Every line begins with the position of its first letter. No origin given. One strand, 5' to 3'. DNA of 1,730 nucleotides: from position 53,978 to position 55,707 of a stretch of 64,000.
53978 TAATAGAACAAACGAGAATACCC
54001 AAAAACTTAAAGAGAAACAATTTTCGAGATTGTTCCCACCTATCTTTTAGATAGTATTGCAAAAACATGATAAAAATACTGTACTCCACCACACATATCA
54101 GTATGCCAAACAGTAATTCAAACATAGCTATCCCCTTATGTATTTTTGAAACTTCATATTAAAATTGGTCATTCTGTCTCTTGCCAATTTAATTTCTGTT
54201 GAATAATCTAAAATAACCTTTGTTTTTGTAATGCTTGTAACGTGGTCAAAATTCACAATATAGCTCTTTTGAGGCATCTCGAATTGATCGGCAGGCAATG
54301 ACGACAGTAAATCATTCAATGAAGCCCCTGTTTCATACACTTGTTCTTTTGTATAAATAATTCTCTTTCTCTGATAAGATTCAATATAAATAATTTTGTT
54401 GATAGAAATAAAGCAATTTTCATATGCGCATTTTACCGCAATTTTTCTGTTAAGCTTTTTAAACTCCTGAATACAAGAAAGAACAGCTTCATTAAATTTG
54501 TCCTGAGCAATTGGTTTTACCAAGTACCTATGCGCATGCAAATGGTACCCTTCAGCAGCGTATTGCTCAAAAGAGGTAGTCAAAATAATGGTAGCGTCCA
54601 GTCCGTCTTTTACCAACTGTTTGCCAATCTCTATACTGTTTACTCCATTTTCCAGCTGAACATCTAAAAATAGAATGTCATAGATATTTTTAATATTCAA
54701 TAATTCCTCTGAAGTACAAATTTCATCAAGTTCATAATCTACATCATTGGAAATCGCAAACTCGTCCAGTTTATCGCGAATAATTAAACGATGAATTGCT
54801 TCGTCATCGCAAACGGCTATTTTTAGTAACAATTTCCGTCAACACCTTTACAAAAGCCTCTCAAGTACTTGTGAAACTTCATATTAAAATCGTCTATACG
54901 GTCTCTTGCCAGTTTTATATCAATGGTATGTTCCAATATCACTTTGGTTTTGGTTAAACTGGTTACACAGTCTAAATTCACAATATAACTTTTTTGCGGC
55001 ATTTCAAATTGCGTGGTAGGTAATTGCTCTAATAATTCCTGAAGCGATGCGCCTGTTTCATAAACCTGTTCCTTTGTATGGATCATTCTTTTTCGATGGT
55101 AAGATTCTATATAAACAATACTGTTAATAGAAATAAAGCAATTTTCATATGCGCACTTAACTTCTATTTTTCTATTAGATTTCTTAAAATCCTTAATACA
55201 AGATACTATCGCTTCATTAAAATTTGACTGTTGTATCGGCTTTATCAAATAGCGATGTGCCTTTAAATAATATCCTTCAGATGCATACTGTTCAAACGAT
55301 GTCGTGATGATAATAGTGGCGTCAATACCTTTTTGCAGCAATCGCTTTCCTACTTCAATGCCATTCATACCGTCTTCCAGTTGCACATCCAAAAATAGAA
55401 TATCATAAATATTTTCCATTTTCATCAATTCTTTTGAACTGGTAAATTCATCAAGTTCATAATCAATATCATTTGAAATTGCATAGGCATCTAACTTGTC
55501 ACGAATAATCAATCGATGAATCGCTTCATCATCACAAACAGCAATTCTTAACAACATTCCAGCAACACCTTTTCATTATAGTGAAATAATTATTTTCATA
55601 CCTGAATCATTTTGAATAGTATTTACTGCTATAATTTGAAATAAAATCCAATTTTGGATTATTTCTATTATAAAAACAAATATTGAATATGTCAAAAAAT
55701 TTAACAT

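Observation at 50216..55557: Doubled agr-type quorum-sensing locus with atypical order: 2 LytTR regulators, 2 AgrC-like kinases, 2 AgrD-like genes, 1 AgrB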

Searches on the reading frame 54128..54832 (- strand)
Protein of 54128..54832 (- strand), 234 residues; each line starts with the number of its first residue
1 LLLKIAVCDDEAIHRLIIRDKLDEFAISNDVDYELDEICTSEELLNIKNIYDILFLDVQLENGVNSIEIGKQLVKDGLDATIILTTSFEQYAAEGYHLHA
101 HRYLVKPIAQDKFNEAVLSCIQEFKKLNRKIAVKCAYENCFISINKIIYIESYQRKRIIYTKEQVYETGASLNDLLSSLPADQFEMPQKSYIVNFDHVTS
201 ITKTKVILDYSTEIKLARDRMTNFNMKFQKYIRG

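Call 3: search_protein_families(library=pfam, proteins=[window:54128-54832:-], max_evalue=1)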
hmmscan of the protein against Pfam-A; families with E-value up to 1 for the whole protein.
window:54128-54832:- (234 aa): 2 families
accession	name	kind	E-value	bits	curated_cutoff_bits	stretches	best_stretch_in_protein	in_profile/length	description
PF04397.21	LytTR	-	2.3e-16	60.3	22.6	1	140-228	4-97/98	LytTr DNA-binding domain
PF00072.30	Response_reg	-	1.6e-09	38.4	30.2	1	5-117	1-110/111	Response regulator receiver domain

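Call 4: search_protein_families(library=ncbifam, proteins=[window:54128-54832:-], max_evalue=1)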
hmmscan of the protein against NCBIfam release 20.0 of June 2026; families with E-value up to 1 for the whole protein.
window:54128-54832:- (234 aa): 11 families
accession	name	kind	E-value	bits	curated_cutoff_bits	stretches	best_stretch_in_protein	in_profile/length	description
NF010684.1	PRK14084.1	equivalog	2.1e-14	53.9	375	2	4-124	2-119/254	response regulator transcription factor LytR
NF008677.0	PRK11697.1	equivalog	1.6e-09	37.5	246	1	3-202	2-204/238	two-component system response regulator BtsR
NF033118.1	vanR-O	exception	6.8e-06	25.7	505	1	3-110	4-108/233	vancomycin resistance response regulator transcription factor VanR-O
NF046049.1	quorum_RR_AgrA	equivalog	2.1e-05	24.2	400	1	3-209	1-221/238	quorum-sensing response regulator AgrA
NF009972.0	PRK13435.1-3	subfamily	0.0013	18.5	119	1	29-113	37-120/146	response regulator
NF041367.1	CheY_Halo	equivalog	0.006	16.9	200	1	7-117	3-110/114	chemotaxis protein CheY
NF009392.0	PRK12751.1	equivalog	0.0092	16.1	238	1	6-32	80-106/162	periplasmic stress adaptor protein CpxP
NF007346.1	PRK09836.1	equivalog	0.0096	15.7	420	1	45-148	39-139/227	copper/silver response regulator transcription factor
NF010113.0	PRK13586.1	equivalog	0.032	13.9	238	1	45-161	63-166/232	1-(5-phosphoribosyl)-5-((5-phosphoribosylamino)methylideneamino)imidazole-4-carboxamide isomerase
TIGR03572.1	WbuZ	equivalog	0.087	12.2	299.7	1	20-89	42-108/232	glycosyl amidation-associated protein WbuZ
NF009971.0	PRK13435.1-2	subfamily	0.12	12.2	151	1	50-88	45-82/141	response regulator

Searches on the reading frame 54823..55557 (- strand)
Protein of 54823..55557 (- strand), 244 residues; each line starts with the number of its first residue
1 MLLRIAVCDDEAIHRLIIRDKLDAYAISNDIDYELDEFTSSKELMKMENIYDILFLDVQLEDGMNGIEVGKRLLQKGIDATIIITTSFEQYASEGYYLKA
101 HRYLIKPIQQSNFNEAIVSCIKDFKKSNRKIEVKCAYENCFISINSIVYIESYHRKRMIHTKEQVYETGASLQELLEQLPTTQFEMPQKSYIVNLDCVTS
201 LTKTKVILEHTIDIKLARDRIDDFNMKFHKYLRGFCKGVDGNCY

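Call 3: search_protein_families(library=pfam, proteins=[window:54823-55557:-], max_evalue=1)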
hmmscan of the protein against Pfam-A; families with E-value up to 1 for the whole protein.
window:54823-55557:- (244 aa): 3 families
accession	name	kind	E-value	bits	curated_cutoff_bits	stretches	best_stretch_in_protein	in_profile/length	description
PF04397.21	LytTR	-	1.2e-15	57.9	22.6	1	140-227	4-96/98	LytTr DNA-binding domain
PF00072.30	Response_reg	-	1.8e-12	47.8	30.2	1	5-117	1-110/111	Response regulator receiver domain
PF07101.16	DUF1363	-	0.02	15.6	24.2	1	77-161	16-95/124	Protein of unknown function (DUF1363)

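Call 4: search_protein_families(library=ncbifam, proteins=[window:54823-55557:-], max_evalue=1)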
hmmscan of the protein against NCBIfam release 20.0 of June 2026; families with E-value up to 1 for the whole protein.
window:54823-55557:- (244 aa): 31 families (the best 25 are shown)
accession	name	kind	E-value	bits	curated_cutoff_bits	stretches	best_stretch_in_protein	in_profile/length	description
NF010684.1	PRK14084.1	equivalog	6.8e-14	52.2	375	2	5-128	3-123/254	response regulator transcription factor LytR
NF008677.0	PRK11697.1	equivalog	2.7e-09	36.8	246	1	3-201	2-203/238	two-component system response regulator BtsR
NF045944.1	ResRegRpaBCyano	equivalog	7.8e-07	28.7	330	1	7-218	2-202/229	response regulator transcription factor RpaB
NF045991.1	RespRegCtrARhodob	equivalog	1.7e-06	27.9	350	1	35-123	30-118/224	response regulator transcription factor CtrA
NF046049.1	quorum_RR_AgrA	equivalog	2.1e-06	27.4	400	1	4-204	2-216/238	quorum-sensing response regulator AgrA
NF033118.1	vanR-O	exception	4.3e-06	26.3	505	1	3-110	4-108/233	vancomycin resistance response regulator transcription factor VanR-O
NF009972.0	PRK13435.1-3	subfamily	1.5e-05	24.7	119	1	29-114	37-121/146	response regulator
TIGR01387.1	cztR_silR_copR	subfamily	2.9e-05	23.8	279.2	1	45-234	37-213/218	heavy metal response regulator transcription factor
NF011896.0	PRK15369.1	equivalog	5.9e-05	22.8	242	1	4-118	5-118/211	two component system response regulator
NF041367.1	CheY_Halo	equivalog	7.3e-05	23.1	200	1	7-119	3-112/114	chemotaxis protein CheY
NF009971.0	PRK13435.1-2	subfamily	0.00021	21.1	151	1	51-115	46-107/141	response regulator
NF012023.0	PRK15479.1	equivalog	0.00035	20.2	337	1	35-117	31-112/224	transcriptional regulator TctD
NF007750.0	PRK10430.1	equivalog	0.00073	19.1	262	1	43-121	42-121/239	two-component system response regulator DcuR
NF008302.0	PRK11091.1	equivalog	0.0008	17.7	838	1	46-167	565-691/779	aerobic respiration two-component sensor histidine kinase ArcB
NF007708.0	PRK10403.1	equivalog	0.0012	18.3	343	1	4-122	8-125/215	nitrate/nitrite response regulator protein NarP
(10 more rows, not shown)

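Call 53: search_solved_structures(query=window:54823-55557:-, max_evalue=0.001, show_alignments=1)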
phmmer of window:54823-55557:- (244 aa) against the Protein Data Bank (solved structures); distinct sequences matched with E-value up to 0.001: 15.
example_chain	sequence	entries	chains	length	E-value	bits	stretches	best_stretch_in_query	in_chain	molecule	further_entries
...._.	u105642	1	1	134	8.2e-11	45.2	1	33-119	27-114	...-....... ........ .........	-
3a0r_B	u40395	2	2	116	6.9e-08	35.6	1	4-115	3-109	Response regulator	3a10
6swf_A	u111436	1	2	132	7.1e-08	35.6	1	2-123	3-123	Two-component response regulator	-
3a0u_A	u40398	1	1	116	9.6e-08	35.2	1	4-115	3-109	Response regulator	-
6swb_A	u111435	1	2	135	1.8e-07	34.3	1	4-123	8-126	Two-component response regulator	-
6wsh_A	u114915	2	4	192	1.4e-05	28.1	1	4-123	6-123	Response regulator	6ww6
2qv0_A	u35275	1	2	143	6.8e-05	25.8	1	47-119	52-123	Protein mrkE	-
7lz9_A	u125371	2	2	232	0.00014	24.8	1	3-110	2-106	Putative two-component system response regulator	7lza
3cu5_A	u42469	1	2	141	0.00016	24.6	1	1-122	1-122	Two component transcriptional regulator, AraC family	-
5lwk_A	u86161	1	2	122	0.0002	24.3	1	4-117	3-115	Transcriptional regulatory protein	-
1tmy_A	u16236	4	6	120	0.00021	24.3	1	4-117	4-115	CHEY PROTEIN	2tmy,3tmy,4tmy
4iga_A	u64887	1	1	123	0.00022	24.2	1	4-117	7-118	Chemotaxis protein CheY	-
1u0s_Y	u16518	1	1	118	0.00032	23.6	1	4-117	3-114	Chemotaxis protein cheY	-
3t8y_A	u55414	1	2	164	0.00067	22.6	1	2-91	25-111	Chemotaxis response regulator protein-glutamate methylesterase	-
8pdc_A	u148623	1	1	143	0.00093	22.1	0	3-115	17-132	histidine kinase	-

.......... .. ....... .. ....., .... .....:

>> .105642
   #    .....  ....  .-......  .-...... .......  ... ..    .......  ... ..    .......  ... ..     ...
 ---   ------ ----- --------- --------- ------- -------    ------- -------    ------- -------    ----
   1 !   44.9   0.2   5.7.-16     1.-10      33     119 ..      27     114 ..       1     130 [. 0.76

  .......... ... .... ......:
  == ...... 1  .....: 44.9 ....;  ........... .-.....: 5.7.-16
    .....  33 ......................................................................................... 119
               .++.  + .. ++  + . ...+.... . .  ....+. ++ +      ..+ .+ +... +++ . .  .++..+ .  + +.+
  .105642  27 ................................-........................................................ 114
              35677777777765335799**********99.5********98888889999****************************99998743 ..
